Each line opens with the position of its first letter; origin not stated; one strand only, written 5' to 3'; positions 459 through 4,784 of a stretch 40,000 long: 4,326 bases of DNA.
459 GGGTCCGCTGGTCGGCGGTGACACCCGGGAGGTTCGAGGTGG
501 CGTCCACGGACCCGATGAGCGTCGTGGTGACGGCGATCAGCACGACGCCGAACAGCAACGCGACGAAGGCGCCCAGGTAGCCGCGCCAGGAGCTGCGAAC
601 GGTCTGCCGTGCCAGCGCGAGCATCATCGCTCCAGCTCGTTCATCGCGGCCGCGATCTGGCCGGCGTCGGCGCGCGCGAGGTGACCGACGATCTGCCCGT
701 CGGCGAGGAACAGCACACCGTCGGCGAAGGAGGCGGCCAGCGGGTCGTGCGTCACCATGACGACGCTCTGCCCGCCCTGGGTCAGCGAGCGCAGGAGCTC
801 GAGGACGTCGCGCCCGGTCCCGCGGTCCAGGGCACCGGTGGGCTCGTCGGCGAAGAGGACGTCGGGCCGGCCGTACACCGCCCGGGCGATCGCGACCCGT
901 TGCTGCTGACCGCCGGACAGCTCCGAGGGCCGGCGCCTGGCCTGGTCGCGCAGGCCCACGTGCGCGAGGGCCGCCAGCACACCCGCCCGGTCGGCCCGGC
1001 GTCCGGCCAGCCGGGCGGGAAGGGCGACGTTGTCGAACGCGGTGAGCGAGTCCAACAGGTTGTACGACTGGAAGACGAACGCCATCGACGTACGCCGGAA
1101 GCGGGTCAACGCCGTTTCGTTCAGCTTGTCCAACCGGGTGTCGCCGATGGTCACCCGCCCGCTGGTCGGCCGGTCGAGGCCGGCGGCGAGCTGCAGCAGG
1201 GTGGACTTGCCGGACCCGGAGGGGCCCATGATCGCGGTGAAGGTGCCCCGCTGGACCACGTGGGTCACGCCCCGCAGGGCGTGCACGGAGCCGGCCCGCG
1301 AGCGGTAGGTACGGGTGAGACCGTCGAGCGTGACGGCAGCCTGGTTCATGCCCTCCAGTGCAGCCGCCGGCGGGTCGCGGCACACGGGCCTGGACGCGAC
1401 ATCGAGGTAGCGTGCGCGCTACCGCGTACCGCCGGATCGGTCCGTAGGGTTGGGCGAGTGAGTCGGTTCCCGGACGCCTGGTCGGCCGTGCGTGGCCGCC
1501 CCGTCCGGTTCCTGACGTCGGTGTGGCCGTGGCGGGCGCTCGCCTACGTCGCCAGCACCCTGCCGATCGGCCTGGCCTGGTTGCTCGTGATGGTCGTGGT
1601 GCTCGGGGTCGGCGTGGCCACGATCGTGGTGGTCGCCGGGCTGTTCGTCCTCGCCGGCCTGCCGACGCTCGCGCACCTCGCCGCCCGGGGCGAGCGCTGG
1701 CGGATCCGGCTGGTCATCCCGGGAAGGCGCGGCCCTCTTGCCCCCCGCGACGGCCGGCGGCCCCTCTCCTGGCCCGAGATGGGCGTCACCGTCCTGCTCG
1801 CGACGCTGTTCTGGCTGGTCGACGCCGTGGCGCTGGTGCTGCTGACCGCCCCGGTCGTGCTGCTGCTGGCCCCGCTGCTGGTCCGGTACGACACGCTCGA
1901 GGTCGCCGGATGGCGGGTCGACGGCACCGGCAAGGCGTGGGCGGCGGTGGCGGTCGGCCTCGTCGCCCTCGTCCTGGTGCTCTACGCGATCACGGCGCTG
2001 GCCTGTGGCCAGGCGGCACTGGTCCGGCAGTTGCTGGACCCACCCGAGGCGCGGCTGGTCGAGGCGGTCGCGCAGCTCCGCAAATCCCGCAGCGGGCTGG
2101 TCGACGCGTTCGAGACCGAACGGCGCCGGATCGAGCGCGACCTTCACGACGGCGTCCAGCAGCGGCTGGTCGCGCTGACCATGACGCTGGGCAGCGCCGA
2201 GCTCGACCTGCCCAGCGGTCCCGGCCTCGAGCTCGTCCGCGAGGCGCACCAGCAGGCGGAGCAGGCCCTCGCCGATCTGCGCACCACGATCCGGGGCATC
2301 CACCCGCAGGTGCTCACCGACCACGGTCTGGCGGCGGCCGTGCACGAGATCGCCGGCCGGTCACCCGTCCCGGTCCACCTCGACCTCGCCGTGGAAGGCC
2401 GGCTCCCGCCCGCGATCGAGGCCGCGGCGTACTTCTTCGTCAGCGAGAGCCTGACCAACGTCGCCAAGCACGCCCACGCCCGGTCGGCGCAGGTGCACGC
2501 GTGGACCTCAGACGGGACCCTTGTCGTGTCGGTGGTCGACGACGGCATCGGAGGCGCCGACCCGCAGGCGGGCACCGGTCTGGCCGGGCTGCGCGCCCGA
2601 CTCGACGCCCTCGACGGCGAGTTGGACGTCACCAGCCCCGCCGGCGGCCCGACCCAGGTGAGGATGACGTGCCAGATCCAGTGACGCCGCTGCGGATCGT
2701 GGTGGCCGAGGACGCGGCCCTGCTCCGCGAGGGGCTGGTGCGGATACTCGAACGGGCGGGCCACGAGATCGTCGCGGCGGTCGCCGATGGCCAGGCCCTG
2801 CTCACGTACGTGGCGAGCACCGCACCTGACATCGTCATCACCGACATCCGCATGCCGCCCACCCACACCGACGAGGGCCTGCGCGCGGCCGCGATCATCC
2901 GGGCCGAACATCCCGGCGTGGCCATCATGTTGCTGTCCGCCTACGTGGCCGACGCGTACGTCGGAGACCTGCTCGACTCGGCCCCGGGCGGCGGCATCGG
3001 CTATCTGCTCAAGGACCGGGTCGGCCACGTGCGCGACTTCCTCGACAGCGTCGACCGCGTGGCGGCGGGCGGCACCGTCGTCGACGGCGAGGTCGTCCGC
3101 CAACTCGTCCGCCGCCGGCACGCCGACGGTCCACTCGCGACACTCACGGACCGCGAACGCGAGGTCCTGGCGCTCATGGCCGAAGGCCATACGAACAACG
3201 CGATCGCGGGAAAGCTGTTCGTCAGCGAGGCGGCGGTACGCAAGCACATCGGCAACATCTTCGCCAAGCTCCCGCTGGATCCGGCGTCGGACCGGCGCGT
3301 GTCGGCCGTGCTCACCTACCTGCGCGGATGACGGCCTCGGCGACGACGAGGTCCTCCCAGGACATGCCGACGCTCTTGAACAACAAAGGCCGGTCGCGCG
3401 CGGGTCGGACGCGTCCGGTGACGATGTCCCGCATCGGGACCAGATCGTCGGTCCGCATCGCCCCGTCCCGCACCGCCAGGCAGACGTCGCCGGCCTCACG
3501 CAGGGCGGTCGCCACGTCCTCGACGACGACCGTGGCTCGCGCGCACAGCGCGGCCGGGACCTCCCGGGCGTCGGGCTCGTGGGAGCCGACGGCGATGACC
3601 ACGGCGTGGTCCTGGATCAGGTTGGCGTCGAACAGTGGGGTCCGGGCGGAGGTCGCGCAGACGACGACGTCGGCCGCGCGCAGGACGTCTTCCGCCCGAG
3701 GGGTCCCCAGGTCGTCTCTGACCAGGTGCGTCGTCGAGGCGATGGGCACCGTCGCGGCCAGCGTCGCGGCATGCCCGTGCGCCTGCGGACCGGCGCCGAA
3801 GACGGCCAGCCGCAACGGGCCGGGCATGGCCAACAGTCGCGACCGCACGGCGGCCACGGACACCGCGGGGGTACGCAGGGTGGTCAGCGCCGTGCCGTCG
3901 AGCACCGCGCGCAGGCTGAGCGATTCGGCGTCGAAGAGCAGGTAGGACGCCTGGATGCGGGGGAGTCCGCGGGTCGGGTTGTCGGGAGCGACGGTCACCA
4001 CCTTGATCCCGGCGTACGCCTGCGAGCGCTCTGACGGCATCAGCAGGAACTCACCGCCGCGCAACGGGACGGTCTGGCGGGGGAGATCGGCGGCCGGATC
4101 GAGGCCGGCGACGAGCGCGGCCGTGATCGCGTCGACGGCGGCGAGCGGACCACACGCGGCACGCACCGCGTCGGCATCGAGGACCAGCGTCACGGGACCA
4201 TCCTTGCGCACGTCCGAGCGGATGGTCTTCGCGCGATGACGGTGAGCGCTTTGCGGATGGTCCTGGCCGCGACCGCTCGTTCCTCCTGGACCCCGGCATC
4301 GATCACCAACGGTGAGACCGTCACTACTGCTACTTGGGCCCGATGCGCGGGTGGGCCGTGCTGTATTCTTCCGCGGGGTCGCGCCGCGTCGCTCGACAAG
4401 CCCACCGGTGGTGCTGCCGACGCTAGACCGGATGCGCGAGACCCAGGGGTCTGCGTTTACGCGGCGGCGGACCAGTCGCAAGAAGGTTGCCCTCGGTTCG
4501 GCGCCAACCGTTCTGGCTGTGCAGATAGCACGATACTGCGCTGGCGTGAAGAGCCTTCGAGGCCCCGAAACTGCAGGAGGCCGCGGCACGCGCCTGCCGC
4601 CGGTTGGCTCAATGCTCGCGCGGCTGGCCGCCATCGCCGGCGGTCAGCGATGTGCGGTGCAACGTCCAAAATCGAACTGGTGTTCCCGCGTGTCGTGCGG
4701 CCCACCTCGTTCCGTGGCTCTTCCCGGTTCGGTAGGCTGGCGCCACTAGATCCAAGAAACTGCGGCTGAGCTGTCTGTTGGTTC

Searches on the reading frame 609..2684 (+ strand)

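Call 9: search_protein_families(library=pfam, proteins=[window:609-2684:+], max_evalue=0.1)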
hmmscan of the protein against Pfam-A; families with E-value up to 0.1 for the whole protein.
window:609-2684:+ (691 aa): 4 families
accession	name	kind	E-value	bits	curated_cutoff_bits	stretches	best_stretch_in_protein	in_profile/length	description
PF07730.19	HisKA_3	-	1.2e-13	51.8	24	1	504-569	1-68/68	Histidine kinase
PF13796.11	Sensor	-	1.4e-10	41.8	28.2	1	313-476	1-162/162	Putative sensor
PF02518.31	HATPase_c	-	4.8e-06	27.4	26.4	1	610-688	9-107/111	Histidine kinase-, DNA gyrase B-, and HSP90-like ATPase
PF13581.12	HATPase_c_2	-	0.0019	18.7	27.4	1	609-654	34-83/127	Histidine kinase-like ATPase domain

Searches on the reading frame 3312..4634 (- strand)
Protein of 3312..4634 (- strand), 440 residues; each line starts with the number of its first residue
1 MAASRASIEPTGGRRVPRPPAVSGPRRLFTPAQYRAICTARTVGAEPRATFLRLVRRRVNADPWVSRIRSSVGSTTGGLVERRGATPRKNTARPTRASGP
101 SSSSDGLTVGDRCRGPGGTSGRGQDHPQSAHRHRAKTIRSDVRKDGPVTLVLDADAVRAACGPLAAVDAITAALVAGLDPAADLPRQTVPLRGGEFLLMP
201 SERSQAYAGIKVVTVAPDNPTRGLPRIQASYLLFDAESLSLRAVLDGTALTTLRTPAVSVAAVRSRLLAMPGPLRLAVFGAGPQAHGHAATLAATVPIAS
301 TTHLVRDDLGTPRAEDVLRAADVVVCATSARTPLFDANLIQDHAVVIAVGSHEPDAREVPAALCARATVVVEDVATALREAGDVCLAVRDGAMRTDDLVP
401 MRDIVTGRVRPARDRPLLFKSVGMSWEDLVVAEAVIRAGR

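Call 9: search_protein_families(library=pfam, proteins=[window:3312-4634:-], max_evalue=0.1)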
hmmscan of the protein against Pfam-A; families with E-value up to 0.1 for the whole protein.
window:3312-4634:- (440 aa): 3 families
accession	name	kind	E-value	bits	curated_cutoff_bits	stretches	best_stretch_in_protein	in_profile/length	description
PF02423.21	OCD_Mu_crystall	-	1.7e-34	119.7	24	2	165-299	19-155/314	Ornithine cyclodeaminase/mu-crystallin family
PF02882.25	THF_DHG_CYH_C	-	0.0048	16.6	27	1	310-354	69-112/160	Tetrahydrofolate dehydrogenase/cyclohydrolase, NAD(P)-binding domain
PF00590.25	TP_methylase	-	0.0099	16.3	27.8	1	309-386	14-83/212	Tetrapyrrole (Corrin/Porphyrin) Methylases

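Call 13: search_protein_families(library=ncbifam, proteins=[window:3312-4634:-], max_evalue=10)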
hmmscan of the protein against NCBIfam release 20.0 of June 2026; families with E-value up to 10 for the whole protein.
window:3312-4634:- (440 aa): 14 families
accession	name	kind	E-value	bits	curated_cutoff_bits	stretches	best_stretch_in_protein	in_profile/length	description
NF006379.0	PRK08618.1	equivalog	1.5e-40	139.5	417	2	313-436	185-312/326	ornithine cyclodeaminase family protein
NF004793.0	PRK06141.1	equivalog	2e-40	138.7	322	2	314-437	183-309/314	bifunctional Delta(1)-pyrroline-2-carboxylate/Delta(1)-piperideine-2-carboxylate reductase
NF005603.0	PRK07340.1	equivalog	4.9e-39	134.4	266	1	151-436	6-300/307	delta(1)-pyrroline-2-carboxylate reductase family protein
NF045512.1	PyrPipCarbRedLhpI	equivalog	2.3e-31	109.1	400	1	184-434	35-292/298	bifunctional Delta(1)-pyrroline-2-carboxylate/Delta(1)-piperideine-2-carboxylate reductase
TIGR03944.1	dehyd_SbnB_fam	equivalog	5.1e-25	88.2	326.9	1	204-437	64-313/327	2,3-diaminopropionate biosynthesis protein SbnB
TIGR02371.1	ala_DH_arch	equivalog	7e-24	84.5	409.15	1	193-435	49-309/325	alanine dehydrogenase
NF045643.1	ImmsucRedBhcD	equivalog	1.3e-22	80.5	500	1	203-438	59-309/321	iminosuccinate reductase BhcD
NF005296.0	PRK06823.1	equivalog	1.4e-17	63.7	438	2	313-435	185-309/315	ornithine cyclodeaminase family protein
NF006141.0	PRK08291.1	equivalog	1.5e-16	60.3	408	1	210-408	70-286/330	cyclodeaminase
TIGR02992.1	ectoine_eutC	equivalog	1.4e-13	50.6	471.65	2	315-401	189-275/326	ectoine utilization protein EutC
NF005011.0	PRK06407.1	subfamily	2.2e-12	46.8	337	2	312-437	175-297/302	ornithine cyclodeaminase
NF005762.1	PRK07589.1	equivalog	4.6e-12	45.5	350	1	191-431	49-301/334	ornithine cyclodeaminase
NF004848.0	PRK06199.1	subfamily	4.5e-05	22.7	362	1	207-300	91-182/379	tyramine oxidase subunit B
NF010783.0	PRK14186.1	equivalog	0.0048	16.1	333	1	313-367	194-247/297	bifunctional methylenetetrahydrofolate dehydrogenase/methenyltetrahydrofolate cyclohydrolase FolD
